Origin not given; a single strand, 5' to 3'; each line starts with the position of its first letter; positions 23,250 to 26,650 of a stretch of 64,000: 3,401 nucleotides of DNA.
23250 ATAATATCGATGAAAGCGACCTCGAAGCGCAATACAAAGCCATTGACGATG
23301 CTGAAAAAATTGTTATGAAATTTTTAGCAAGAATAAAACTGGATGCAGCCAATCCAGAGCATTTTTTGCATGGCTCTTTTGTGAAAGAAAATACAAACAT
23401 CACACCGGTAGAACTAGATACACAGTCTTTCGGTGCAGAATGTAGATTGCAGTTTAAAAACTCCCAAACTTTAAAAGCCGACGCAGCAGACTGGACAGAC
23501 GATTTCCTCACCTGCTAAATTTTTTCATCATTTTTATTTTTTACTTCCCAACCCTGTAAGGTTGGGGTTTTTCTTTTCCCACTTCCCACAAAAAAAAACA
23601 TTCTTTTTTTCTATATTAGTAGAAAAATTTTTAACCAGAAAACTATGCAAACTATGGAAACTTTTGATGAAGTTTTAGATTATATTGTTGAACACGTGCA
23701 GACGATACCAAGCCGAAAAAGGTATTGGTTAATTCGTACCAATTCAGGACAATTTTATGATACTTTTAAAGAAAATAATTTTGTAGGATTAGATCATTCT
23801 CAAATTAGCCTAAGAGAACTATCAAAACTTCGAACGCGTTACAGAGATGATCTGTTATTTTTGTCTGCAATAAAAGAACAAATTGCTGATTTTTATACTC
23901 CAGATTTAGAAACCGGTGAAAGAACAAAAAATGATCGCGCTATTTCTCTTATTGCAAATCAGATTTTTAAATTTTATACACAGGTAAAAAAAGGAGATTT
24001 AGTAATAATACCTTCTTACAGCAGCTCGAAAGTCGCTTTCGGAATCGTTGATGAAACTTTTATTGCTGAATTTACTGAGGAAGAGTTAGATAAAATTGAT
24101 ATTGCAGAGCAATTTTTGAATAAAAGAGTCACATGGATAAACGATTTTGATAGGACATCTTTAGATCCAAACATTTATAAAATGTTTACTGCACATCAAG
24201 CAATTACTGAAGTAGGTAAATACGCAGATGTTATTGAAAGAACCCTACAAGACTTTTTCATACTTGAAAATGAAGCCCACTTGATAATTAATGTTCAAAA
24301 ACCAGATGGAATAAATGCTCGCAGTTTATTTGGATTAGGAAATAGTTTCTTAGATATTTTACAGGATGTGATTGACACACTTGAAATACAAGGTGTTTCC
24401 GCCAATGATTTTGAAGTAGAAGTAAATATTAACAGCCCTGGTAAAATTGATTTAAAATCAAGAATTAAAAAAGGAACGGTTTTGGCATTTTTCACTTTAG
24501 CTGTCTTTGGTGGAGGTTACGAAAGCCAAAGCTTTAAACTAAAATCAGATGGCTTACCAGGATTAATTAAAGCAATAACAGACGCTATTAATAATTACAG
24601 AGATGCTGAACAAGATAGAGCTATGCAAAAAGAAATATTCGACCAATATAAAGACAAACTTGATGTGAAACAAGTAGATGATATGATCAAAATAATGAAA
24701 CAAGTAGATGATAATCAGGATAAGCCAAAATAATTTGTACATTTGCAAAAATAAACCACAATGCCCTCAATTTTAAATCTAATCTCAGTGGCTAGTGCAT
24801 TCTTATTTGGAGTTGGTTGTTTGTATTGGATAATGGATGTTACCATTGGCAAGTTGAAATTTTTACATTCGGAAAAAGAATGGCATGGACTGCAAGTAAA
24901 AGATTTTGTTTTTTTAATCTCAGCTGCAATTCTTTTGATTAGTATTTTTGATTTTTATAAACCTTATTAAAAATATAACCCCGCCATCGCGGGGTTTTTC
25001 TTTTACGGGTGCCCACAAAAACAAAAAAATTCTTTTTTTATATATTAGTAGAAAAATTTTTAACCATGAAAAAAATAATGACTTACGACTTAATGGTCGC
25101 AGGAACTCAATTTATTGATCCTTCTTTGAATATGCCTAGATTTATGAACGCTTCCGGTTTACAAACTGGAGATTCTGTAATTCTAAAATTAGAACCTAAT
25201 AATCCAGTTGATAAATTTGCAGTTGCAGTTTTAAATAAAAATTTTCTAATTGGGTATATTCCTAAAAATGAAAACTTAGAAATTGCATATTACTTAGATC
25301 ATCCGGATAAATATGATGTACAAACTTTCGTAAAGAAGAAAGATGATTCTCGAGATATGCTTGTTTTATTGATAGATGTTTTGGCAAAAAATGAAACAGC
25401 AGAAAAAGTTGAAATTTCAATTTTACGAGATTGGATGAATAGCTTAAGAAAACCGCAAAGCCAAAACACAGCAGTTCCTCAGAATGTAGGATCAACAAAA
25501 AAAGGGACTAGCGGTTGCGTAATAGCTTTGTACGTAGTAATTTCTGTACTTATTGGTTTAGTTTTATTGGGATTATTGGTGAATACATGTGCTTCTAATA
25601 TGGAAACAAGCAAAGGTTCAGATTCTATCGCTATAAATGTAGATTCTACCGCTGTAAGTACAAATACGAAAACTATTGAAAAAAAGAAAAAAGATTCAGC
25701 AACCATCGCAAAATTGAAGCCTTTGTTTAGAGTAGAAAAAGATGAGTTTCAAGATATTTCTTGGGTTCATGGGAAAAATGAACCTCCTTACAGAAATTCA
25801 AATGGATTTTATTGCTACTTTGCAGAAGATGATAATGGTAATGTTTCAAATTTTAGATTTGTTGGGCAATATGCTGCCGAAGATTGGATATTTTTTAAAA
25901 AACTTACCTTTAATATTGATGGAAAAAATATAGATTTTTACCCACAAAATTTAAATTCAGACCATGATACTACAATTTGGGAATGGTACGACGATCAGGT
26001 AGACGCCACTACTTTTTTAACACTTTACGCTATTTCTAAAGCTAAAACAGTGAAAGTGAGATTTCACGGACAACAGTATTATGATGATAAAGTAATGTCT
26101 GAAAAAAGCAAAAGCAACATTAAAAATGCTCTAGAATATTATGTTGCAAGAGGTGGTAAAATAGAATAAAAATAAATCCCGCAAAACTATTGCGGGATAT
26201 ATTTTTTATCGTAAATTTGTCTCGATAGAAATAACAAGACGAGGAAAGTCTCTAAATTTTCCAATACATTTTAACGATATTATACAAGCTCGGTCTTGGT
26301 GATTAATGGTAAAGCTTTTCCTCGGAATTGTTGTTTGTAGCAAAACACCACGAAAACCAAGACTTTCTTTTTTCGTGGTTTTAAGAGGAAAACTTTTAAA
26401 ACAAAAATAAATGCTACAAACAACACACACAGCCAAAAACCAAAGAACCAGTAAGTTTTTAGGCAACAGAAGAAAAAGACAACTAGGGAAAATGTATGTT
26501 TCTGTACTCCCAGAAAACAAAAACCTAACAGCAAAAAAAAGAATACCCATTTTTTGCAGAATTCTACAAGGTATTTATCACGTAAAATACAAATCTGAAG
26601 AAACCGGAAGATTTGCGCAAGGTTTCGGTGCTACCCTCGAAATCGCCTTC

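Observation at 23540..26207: Prophage moron cassettes, each with its own terminator and a duplicated ~53-bp promoter block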

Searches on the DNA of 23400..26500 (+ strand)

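Call 28: search_rna_families(source=window, start=23400, end=26500, threshold=evalue, max_evalue=1)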
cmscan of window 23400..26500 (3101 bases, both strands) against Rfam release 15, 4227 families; matches with E-value up to 1: 8.
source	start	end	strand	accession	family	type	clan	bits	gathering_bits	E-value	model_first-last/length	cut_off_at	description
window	23524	23613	-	RF02982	gltS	Cis-reg;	-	29.5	47.5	0.18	1-105/105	no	gltS RNA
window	24937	25004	+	RF01859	Phe_leader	Cis-reg; leader;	-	26.1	55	0.2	1-125/125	no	Phenylalanine leader peptide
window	24973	25074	-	RF02618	SSRC34_2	Gene; sRNA;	-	24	48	0.68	1-125/125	no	Streptococcus sRNA 34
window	26139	26206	+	RF00506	Thr_leader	Cis-reg; leader;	-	23.8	55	0.19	1-118/118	no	Threonine operon leader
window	24947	25002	+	RF00512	Leu_leader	Cis-reg; leader;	-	23.7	50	0.072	1-148/148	no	Leucine operon leader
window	23608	23733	-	RF01488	rli49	Gene; sRNA;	-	23.3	40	0.33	1-163/163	no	Listeria sRNA rli49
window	24444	24541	+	RF00265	SNORA69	Gene; snRNA; snoRNA; HACA-box;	-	22.2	47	0.91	1-132/132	no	Small nucleolar RNA SNORA69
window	24860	25006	+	RF02079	STnc180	Gene; sRNA;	-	20.1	50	0.68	1-208/208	no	Enterobacterial sRNA STnc180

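Call 94: build_rna_model(alignment_id=A2, structure=none)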
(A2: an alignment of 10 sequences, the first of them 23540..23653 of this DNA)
Model R1 built from alignment A2 (10 sequences, 117 columns); structure: none (sequence only).
model positions 108; base pairs 0; branch points 0; effective number of sequences 4.63; information 0.532 bits per position. No base pairs: searches with it score sequence only.

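Call 95: search_with_rna_model(model_id=R1, sources=[window, L001, L002, L003, L004, L005, L013, L014, L015, L016, L017, L019, L020, L022, L024], max_evalue=1)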
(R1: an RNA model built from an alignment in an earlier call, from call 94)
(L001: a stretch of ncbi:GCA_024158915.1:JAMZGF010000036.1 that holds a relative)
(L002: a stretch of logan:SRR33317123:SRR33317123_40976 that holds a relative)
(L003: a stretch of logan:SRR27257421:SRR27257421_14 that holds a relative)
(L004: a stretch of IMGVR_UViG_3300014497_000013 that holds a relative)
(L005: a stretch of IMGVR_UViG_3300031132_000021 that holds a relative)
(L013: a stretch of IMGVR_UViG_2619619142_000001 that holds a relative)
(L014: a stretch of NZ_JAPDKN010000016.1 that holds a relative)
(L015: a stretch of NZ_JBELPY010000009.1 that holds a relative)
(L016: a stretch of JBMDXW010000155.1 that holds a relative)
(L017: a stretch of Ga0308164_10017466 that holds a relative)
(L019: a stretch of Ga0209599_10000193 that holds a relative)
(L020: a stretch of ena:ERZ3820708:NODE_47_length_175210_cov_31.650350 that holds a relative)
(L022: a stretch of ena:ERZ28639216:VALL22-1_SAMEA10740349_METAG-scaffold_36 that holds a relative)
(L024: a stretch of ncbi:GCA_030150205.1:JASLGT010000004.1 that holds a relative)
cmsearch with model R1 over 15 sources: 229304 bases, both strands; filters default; matches with E-value up to 1: 27.
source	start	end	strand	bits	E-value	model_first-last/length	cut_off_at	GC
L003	5909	6008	+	78.7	4.3e-23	6-107/108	-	0.36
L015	8886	8983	+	78.2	6.3e-23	7-107/108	-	0.33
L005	7963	8063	+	76.6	1.9e-22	4-107/108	-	0.45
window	24972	25073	+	75.4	4.6e-22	7-107/108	-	0.3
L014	9288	9386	+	74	1.3e-21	5-107/108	-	0.28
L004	7385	7484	+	73.5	1.8e-21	4-107/108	-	0.3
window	23543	23642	+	63.4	2.5e-18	5-105/108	-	0.31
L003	5104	5196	+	62.6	4.4e-18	10-106/108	-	0.31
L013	6530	6629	+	59.6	3.9e-17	7-106/108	-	0.34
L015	8503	8588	+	58.2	1.1e-16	18-105/108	-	0.24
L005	3018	3090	-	32.4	1.1e-08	34-107/108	-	0.29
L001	5851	5897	-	16.6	0.001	38-84/108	-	0.38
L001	8763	8810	-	13.3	0.011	38-85/108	-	0.42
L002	5949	6005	+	12.3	0.022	42-104/108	-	0.3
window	27332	27366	+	11.8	0.031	71-107/108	-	0.23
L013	7136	7210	+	11.2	0.047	27-97/108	-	0.35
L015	7521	7567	+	10.9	0.061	6-83/108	-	0.34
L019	5851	5915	+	10.4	0.087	40-104/108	-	0.2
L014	10530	10589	+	9.9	0.12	41-100/108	-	0.27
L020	4966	5004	+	9.8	0.13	65-103/108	-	0.18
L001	5676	5754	-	9.6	0.15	11-97/108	-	0.3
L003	3703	3742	-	8.7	0.28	56-95/108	-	0.12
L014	6795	6845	-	8.4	0.35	25-76/108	-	0.27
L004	8048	8091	+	7.9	0.52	52-90/108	-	0.25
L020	5078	5120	+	7.4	0.72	48-90/108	-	0.3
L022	8369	8416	-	7.3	0.77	50-97/108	-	0.21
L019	11982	12033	-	7.1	0.91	29-81/108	-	0.29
